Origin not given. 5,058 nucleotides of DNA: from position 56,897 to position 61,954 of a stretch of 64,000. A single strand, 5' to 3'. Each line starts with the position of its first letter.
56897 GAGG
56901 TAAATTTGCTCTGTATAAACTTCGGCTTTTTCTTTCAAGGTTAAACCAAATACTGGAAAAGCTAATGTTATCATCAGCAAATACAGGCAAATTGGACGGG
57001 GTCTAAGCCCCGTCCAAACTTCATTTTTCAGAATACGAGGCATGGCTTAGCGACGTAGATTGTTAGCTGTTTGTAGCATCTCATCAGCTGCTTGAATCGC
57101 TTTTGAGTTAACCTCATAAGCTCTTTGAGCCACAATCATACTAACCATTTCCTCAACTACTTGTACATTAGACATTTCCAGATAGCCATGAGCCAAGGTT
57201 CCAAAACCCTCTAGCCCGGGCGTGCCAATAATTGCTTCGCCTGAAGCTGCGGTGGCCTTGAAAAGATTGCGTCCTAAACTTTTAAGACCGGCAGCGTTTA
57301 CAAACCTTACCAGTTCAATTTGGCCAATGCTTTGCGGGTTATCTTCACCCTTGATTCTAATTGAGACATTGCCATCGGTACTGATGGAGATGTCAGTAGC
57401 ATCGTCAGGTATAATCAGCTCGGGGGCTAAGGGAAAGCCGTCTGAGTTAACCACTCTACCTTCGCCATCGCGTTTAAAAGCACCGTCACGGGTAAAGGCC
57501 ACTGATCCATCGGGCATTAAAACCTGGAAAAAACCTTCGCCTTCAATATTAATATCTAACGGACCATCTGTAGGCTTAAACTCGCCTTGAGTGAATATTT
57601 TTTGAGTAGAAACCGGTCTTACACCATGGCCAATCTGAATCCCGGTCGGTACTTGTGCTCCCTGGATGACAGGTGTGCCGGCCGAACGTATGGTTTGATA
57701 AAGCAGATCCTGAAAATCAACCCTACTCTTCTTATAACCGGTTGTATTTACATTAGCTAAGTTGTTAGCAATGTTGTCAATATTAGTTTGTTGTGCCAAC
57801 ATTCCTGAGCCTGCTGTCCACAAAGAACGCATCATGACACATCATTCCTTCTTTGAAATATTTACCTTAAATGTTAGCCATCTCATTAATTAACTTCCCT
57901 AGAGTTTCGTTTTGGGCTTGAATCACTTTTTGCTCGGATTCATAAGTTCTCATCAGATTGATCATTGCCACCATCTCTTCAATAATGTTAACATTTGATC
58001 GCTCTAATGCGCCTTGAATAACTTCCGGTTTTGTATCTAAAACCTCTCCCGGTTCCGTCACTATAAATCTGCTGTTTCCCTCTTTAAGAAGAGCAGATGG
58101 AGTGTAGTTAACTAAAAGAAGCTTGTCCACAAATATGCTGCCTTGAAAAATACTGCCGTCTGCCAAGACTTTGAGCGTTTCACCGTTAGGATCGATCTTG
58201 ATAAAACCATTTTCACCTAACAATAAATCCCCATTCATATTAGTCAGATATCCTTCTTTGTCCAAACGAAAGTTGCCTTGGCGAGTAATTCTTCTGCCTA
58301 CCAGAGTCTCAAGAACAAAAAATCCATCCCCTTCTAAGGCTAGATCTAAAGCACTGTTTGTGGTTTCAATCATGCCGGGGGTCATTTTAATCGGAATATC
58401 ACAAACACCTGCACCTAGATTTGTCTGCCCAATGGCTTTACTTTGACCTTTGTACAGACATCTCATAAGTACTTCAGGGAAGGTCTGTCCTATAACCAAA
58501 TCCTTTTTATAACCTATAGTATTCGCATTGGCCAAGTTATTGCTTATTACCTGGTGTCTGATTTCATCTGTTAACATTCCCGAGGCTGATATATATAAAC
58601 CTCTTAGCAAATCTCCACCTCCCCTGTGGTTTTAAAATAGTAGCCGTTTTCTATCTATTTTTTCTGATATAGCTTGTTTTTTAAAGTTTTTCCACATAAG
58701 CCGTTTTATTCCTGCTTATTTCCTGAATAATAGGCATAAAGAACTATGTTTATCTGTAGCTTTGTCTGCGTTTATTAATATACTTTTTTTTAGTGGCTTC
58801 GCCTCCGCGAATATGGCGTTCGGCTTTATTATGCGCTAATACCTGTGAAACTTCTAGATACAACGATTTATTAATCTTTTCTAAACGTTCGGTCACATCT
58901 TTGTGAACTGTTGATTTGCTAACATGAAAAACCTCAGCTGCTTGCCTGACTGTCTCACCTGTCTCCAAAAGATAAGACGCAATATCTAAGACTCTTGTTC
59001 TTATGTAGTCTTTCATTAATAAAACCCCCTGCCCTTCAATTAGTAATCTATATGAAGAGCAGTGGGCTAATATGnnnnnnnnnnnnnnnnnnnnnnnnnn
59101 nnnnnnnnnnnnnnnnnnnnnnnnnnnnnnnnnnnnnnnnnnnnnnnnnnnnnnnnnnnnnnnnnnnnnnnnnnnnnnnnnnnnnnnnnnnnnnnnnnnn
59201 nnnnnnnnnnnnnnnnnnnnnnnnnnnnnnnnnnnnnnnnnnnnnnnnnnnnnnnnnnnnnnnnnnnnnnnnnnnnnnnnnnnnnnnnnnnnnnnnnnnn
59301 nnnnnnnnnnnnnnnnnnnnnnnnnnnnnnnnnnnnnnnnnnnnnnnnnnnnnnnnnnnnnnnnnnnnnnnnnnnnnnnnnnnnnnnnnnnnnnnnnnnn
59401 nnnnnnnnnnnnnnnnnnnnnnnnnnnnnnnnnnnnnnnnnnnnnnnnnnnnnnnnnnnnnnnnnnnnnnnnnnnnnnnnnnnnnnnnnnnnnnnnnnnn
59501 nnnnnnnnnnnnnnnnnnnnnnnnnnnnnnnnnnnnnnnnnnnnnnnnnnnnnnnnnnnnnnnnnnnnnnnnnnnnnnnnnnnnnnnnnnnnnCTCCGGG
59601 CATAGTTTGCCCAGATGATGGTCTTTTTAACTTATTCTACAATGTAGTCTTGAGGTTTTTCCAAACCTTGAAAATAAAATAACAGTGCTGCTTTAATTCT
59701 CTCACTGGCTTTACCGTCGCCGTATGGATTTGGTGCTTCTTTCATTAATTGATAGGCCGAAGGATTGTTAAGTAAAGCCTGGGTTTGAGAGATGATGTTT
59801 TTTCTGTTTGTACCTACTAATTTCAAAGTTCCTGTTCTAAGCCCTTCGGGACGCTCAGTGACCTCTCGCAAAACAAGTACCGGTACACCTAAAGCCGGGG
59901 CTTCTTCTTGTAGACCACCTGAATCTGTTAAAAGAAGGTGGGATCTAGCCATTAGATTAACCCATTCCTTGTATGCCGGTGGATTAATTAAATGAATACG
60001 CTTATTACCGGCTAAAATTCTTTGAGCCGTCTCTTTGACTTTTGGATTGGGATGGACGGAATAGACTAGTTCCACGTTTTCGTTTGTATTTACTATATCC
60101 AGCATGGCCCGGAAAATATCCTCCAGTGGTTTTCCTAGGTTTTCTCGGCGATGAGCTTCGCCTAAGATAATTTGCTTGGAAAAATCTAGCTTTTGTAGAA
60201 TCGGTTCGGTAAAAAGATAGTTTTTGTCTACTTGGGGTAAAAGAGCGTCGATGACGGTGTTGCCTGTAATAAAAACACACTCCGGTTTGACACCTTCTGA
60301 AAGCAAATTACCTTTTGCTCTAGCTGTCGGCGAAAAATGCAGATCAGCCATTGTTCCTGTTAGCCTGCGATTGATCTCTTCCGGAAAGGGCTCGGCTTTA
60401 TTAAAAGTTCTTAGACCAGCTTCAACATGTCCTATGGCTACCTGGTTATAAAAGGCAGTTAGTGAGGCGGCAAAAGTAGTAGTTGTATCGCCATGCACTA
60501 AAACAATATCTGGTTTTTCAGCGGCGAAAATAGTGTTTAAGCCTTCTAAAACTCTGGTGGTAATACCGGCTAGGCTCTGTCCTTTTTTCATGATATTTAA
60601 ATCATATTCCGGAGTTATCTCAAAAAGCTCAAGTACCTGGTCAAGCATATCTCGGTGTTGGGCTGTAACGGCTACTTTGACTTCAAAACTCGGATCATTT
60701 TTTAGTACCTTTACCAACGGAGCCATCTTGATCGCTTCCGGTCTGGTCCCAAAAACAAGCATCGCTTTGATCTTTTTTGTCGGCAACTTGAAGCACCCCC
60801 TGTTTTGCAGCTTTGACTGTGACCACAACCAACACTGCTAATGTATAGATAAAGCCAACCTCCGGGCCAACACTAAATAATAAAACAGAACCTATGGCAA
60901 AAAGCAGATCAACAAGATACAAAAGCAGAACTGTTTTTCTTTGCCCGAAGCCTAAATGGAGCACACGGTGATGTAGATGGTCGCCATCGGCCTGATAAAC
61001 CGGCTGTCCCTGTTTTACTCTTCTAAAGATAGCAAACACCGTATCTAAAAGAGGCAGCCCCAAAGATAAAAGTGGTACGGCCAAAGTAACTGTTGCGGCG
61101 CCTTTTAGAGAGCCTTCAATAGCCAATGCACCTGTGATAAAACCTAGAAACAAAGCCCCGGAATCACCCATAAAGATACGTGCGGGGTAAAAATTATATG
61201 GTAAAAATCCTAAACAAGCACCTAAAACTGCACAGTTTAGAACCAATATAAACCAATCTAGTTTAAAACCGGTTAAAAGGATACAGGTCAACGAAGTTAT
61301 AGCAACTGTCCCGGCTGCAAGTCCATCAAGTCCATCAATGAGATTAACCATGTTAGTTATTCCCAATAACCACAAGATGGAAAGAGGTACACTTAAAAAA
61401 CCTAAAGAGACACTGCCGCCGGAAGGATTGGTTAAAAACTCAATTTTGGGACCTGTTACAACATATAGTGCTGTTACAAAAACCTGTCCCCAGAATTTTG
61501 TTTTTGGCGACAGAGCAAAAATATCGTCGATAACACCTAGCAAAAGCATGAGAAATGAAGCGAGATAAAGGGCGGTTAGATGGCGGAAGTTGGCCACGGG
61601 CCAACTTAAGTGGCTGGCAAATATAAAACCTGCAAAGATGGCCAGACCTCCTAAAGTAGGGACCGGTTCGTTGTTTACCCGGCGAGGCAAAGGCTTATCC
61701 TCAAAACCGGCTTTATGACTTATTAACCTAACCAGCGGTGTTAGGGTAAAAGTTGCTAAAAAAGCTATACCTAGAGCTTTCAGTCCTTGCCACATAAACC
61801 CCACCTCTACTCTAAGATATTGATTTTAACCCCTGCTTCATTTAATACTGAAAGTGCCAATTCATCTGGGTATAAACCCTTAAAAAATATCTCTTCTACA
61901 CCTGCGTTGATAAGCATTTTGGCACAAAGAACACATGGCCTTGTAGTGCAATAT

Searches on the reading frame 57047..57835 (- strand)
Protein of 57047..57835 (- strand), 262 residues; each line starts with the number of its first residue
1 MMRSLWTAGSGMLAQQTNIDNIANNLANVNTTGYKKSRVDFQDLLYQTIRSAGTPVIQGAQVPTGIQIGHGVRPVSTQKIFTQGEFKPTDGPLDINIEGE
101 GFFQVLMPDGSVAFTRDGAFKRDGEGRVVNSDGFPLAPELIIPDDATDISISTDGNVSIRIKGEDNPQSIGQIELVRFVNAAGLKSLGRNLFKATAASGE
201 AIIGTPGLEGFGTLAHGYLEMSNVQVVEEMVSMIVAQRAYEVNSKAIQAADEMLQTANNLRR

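Call 92: search_protein_families(library=pfam, proteins=[window:57047-57835:-], max_evalue=0.0001)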
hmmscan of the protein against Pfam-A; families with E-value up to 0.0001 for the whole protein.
window:57047-57835:- (262 aa): 3 families
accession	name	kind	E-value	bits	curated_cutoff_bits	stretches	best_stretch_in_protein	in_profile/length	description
PF22692.1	LlgE_F_G_D1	-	1.2e-25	89.9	27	1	97-158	2-63/64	Flagellar hook protein FlgE/F/G D1 domain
PF06429.18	Flg_bbr_C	-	4.1e-23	81.1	23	1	217-260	3-46/46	Flagellar basal body rod FlgEFG protein C-terminal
PF00460.25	Flg_bb_rod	-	1.9e-09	37.7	20.7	1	7-35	3-31/31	Flagella basal body rod protein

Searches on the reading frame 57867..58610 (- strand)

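Call 92: search_protein_families(library=pfam, proteins=[window:57867-58610:-], max_evalue=0.0001)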
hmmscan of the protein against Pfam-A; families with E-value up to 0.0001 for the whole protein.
window:57867-58610:- (247 aa): 3 families
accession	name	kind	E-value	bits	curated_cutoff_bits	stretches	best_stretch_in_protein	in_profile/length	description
PF06429.18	Flg_bbr_C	-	2e-16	59.6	23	1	199-242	2-45/46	Flagellar basal body rod FlgEFG protein C-terminal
PF22692.1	LlgE_F_G_D1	-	2.9e-10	40.6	27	1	91-154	1-62/64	Flagellar hook protein FlgE/F/G D1 domain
PF00460.25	Flg_bb_rod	-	6.2e-08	32.9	20.7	1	5-35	1-31/31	Flagella basal body rod protein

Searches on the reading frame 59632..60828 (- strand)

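Call 92: search_protein_families(library=pfam, proteins=[window:59632-60828:-], max_evalue=0.0001)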
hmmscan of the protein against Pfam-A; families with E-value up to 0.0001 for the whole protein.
window:59632-60828:- (398 aa): 1 family
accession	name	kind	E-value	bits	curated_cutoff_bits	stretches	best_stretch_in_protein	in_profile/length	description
PF02350.25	Epimerase_2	-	3.2e-115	385.1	30.6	1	42-382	3-346/347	UDP-N-acetylglucosamine 2-epimerase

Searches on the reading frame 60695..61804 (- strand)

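Call 92: search_protein_families(library=pfam, proteins=[window:60695-61804:-], max_evalue=0.0001)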
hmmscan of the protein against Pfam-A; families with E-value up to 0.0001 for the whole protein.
window:60695-61804:- (369 aa): 1 family
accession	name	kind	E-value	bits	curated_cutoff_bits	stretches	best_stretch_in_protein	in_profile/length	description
PF00953.26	Glycos_transf_4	-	9.2e-41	139.9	27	1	77-231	2-159/160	Glycosyl transferase family 4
